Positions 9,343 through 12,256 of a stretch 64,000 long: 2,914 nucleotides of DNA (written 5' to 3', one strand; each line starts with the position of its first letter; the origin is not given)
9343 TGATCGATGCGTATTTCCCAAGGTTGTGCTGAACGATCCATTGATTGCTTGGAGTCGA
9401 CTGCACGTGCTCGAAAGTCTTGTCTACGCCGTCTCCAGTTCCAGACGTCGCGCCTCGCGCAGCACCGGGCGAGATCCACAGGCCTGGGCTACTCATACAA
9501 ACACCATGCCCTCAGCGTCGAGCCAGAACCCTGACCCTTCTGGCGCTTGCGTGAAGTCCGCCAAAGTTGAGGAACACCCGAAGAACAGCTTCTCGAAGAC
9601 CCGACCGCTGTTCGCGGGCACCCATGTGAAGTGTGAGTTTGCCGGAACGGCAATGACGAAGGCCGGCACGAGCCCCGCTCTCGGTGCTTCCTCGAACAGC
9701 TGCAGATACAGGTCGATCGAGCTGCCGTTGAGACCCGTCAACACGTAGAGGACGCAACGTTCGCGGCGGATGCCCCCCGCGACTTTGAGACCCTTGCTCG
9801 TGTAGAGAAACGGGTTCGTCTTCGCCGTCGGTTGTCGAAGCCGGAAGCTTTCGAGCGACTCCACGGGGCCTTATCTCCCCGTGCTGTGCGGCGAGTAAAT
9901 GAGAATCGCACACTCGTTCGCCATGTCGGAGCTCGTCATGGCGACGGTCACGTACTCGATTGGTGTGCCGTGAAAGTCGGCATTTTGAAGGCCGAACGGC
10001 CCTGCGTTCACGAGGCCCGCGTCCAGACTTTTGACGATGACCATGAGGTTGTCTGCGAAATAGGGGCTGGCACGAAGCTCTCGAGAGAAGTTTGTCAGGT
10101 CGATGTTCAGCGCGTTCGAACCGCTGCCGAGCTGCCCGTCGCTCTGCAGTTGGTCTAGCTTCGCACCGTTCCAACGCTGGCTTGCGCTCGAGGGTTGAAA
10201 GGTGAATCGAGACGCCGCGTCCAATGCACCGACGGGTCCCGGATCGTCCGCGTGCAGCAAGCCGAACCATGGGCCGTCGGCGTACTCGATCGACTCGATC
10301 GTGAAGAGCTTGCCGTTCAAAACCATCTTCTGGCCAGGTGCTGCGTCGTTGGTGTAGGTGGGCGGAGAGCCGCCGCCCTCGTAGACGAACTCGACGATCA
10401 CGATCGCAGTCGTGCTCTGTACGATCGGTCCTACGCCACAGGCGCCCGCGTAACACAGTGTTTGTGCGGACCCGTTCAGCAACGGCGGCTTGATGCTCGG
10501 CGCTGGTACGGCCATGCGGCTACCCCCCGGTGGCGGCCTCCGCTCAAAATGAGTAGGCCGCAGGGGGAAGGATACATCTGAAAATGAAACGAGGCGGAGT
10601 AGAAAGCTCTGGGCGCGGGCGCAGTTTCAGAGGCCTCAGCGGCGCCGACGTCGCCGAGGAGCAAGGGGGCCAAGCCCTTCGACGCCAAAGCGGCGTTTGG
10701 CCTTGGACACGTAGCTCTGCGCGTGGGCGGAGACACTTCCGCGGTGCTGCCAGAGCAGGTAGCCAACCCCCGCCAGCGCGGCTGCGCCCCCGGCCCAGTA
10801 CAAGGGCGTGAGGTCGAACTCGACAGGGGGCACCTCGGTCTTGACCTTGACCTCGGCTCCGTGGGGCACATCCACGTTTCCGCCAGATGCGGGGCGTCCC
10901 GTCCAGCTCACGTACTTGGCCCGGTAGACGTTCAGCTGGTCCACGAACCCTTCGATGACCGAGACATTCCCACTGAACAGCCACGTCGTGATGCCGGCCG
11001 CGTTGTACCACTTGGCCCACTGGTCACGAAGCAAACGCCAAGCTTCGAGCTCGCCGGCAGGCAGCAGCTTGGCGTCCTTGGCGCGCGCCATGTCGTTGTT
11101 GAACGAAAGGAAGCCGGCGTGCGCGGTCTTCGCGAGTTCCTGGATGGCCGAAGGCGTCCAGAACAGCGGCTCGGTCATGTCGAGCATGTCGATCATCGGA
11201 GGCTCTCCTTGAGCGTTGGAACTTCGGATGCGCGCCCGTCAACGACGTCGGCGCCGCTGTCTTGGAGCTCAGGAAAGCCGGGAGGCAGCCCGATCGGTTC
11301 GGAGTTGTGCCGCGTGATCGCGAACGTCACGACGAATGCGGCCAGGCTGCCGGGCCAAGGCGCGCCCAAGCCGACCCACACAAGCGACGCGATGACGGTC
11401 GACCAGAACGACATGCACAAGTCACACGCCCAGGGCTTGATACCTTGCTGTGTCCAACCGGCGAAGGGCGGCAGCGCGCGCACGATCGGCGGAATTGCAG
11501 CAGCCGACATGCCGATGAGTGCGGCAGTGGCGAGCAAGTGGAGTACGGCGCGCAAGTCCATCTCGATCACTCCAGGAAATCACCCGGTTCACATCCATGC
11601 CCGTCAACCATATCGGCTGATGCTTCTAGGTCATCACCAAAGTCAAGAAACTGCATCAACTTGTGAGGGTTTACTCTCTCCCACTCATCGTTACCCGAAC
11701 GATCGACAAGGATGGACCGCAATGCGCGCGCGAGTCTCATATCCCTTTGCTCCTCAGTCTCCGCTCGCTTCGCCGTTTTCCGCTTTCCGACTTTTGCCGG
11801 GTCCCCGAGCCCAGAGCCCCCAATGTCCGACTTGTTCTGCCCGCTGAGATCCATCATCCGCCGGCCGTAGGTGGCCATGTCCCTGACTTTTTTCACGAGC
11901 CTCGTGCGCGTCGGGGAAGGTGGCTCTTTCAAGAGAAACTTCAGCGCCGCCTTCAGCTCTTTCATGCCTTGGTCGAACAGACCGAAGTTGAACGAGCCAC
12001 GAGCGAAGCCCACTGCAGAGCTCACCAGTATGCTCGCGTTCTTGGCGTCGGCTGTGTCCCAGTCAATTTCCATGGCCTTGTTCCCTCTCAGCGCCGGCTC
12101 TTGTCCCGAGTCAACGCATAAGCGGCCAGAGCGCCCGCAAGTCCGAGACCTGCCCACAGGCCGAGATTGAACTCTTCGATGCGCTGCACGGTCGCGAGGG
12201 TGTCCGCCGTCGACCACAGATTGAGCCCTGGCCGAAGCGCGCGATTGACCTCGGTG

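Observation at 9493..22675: Virion-strand block lacks canonical tailed-phage head/tail genes and is rich in membrane-anchored proteins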

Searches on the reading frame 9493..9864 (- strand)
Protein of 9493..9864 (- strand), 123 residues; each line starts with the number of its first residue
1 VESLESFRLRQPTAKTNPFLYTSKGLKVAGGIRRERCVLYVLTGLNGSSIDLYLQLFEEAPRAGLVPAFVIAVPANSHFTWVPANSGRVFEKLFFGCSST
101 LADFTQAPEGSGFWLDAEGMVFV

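Call 7: search_protein_families(library=pfam, max_evalue=0.01, proteins=[window:9493-9864:-])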
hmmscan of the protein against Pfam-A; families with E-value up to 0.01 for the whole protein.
window:9493-9864:- (123 aa): 0 families

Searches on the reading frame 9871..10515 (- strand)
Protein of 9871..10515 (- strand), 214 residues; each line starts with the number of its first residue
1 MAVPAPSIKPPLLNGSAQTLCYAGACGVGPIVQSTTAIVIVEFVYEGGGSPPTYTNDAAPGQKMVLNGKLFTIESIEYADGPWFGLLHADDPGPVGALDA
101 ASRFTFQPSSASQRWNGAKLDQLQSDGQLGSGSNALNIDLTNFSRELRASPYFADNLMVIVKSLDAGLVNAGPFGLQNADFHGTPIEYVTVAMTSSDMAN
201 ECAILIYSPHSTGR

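Call 7: search_protein_families(library=pfam, max_evalue=0.01, proteins=[window:9871-10515:-])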
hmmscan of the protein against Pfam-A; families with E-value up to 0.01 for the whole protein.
window:9871-10515:- (214 aa): 0 families

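Call 12: search_protein_families(library=phrogs, max_evalue=0.01, proteins=[window:9871-10515:-])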
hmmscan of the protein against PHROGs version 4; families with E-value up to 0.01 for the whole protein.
window:9871-10515:- (214 aa): 0 families
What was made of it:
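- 9230..10515 (-): Three lineage-specific proteins (214, 123 and 88 aa) between the conserved core and the fibres. Possible vertex or fibre adaptors (inferred). No family matches (calls 7, 12).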

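Call 108: search_protein_families(library=ncbifam, max_evalue=0.01, proteins=[window:9871-10515:-])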
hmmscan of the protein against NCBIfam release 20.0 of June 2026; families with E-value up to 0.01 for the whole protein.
window:9871-10515:- (214 aa): 0 families

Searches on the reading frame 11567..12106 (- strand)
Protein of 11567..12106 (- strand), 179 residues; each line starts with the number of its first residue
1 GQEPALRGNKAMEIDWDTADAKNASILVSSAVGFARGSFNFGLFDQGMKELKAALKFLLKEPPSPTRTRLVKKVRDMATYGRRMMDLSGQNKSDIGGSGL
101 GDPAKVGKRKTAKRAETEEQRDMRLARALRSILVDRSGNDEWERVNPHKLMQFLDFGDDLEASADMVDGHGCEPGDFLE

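Call 7: search_protein_families(library=pfam, max_evalue=0.01, proteins=[window:11567-12106:-])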
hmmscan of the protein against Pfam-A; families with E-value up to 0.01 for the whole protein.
window:11567-12106:- (179 aa): 0 families
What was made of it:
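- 11567..12073 (-): 168-aa soluble protein of unknown role. No family match (call 7).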
